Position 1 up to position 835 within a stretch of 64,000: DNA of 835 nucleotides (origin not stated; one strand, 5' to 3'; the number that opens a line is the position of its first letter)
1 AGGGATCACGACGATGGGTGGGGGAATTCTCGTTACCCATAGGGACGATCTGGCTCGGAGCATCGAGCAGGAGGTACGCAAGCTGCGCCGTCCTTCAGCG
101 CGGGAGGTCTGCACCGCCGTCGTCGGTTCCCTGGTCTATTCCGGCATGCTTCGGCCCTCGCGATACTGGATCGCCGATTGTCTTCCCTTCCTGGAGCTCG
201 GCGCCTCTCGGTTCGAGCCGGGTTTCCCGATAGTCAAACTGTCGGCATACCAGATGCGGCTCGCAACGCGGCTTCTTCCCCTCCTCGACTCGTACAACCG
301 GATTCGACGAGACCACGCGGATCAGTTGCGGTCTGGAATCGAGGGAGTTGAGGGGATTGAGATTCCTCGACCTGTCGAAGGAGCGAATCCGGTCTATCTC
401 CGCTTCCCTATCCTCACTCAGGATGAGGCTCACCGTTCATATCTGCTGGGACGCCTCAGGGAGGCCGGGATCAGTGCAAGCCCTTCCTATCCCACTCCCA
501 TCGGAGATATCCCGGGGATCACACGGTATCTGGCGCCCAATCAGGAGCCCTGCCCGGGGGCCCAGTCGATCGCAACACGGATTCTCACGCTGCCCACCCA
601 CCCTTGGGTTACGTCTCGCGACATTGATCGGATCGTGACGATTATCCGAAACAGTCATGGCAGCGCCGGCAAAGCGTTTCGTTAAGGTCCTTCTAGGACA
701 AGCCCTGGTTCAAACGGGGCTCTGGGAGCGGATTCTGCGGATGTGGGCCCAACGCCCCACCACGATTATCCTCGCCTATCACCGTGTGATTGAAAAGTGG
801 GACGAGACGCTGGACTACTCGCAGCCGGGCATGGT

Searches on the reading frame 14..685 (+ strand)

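Call 31: search_protein_families(library=ncbifam, proteins=[window:14-685:+], max_evalue=1e-12)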
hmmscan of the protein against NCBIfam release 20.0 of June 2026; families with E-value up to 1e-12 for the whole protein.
window:14-685:+ (223 aa): 0 families

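Call 83: search_protein_families(library=pfam, proteins=[window:14-685:+], max_evalue=0.0001)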
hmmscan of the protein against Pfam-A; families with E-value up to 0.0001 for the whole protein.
window:14-685:+ (223 aa): 1 family
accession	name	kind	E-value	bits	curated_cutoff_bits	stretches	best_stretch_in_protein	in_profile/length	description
PF01041.23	DegT_DnrJ_EryC1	-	5.7e-14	52.5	19.8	1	74-211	220-359/360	DegT/DnrJ/EryC1/StrS aminotransferase family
